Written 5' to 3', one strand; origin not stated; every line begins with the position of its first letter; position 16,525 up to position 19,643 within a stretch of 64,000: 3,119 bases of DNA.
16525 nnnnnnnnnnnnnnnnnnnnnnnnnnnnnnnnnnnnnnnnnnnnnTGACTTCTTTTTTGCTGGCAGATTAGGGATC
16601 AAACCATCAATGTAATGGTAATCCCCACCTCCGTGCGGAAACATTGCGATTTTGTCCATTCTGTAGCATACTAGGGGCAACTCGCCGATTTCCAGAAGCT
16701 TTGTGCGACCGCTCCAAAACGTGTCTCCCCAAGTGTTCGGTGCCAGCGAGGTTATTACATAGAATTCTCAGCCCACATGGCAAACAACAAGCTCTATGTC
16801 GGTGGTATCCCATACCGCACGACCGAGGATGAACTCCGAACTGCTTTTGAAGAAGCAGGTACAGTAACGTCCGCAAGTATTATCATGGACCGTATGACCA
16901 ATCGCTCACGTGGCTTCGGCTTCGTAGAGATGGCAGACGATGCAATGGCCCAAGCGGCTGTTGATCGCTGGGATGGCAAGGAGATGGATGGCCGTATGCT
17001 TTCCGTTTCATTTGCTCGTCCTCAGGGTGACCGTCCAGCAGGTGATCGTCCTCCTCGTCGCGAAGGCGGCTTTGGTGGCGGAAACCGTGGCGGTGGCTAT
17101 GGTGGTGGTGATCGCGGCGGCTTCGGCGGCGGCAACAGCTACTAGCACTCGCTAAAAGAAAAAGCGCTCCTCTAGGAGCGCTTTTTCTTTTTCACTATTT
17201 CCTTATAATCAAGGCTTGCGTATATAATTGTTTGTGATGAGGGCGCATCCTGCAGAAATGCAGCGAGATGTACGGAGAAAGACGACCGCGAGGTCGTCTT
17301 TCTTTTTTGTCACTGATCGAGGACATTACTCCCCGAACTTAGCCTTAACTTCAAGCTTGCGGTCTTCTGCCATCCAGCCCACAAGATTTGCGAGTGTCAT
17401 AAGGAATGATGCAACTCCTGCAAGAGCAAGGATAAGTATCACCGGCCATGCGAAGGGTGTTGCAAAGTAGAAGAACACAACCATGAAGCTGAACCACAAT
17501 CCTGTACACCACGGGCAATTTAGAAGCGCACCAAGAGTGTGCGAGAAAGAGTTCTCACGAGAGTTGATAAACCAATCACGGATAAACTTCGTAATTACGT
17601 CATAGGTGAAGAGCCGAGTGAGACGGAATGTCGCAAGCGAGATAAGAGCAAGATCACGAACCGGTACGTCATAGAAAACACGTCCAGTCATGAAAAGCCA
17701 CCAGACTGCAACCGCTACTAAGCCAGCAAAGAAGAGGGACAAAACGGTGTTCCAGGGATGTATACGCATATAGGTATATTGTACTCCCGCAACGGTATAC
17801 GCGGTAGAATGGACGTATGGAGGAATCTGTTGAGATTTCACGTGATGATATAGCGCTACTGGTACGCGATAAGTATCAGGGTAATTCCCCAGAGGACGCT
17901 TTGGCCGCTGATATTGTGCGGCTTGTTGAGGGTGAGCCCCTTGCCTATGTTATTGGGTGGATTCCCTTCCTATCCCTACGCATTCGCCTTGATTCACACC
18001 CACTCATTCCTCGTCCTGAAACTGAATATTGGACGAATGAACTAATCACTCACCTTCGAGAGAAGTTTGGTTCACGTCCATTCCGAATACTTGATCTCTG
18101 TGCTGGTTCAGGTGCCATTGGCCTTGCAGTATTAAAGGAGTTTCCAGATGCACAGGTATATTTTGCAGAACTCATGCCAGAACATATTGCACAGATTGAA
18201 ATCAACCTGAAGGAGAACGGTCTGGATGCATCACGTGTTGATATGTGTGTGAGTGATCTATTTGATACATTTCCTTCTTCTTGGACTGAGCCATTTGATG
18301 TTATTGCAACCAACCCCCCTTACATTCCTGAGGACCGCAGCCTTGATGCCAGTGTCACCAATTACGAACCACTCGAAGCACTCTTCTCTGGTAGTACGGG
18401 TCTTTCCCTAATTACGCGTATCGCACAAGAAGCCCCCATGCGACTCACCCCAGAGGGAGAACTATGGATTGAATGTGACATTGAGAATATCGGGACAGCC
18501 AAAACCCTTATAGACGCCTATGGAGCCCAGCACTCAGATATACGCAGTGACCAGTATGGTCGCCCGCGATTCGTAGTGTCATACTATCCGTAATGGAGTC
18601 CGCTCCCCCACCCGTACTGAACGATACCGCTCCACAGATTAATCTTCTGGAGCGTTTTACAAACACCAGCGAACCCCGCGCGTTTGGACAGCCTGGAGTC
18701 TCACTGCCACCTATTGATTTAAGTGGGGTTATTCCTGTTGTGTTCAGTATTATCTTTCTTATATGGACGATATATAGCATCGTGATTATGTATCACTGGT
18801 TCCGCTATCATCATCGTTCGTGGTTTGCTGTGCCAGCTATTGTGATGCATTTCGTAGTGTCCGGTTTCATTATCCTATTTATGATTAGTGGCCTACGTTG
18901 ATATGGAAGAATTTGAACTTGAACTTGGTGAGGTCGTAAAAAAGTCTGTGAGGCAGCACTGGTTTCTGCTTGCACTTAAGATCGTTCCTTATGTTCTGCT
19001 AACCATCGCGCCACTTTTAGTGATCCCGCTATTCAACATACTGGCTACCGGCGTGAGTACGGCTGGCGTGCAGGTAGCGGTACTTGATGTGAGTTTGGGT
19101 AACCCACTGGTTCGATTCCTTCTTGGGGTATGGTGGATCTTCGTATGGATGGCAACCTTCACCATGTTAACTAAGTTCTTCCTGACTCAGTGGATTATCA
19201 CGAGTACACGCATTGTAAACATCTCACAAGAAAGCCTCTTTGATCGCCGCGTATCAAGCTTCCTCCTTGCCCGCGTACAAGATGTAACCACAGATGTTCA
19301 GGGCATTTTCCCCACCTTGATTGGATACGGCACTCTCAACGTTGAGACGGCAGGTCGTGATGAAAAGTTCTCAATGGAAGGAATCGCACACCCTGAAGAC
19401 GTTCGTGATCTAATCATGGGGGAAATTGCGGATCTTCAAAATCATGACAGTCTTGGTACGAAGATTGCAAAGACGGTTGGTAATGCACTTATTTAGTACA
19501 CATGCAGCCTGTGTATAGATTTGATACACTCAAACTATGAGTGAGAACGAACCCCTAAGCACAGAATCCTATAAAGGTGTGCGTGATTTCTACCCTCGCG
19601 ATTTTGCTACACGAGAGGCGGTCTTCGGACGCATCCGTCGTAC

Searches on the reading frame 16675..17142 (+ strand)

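Call 55: search_protein_families(library=pfam, proteins=[window:16675-17142:+], max_evalue=0.001)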
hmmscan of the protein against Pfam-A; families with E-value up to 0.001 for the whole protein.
window:16675-17142:+ (156 aa): 1 family
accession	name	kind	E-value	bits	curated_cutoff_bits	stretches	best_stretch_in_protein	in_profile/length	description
PF00076.28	RRM_1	-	2.7e-20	72.5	20.7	1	40-109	1-69/70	RNA recognition motif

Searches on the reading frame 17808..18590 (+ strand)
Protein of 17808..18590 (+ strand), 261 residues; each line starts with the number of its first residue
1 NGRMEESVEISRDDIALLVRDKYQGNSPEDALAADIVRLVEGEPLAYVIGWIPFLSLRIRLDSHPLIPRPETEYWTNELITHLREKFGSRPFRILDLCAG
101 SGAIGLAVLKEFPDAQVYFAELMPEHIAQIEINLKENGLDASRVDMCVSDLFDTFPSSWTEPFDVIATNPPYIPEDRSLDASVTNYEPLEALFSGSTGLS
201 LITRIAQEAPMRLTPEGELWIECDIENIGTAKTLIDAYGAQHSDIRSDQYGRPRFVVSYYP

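Call 84: search_protein_families(library=pfam, proteins=[window:17808-18590:+], max_evalue=0.001)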
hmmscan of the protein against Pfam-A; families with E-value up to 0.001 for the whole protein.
window:17808-18590:+ (261 aa): 5 families
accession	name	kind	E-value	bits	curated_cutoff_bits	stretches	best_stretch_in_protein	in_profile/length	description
PF05175.20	MTS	-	1.1e-13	51.6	23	1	77-175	21-111/170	Methyltransferase small domain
PF13847.12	Methyltransf_31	-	2e-07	31.3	27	1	93-169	6-81/145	Methyltransferase domain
PF03602.21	Cons_hypoth95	-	6.4e-07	29.7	24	1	89-176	40-127/182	Conserved hypothetical protein 95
PF13649.12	Methyltransf_25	-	2.1e-05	25.5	27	1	94-168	1-70/97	Methyltransferase domain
PF08242.18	Methyltransf_12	-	0.00026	22.1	30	1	95-168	1-71/98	Methyltransferase domain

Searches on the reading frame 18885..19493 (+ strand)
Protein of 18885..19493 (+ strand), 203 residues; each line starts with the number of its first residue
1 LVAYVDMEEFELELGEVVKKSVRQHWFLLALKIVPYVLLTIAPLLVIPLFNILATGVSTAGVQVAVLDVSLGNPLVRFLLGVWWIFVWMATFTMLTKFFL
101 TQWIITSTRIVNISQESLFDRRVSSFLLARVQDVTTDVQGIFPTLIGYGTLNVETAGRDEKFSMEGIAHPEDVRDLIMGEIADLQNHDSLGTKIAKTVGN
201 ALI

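Call 85: search_protein_families(library=pfam, proteins=[window:18885-19493:+], max_evalue=0.001)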
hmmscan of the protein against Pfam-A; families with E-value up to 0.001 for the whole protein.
window:18885-19493:+ (203 aa): 1 family
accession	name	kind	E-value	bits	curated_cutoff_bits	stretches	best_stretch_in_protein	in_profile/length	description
PF03703.20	bPH_2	-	5.8e-08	33.3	22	1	101-177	4-78/78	Bacterial PH domain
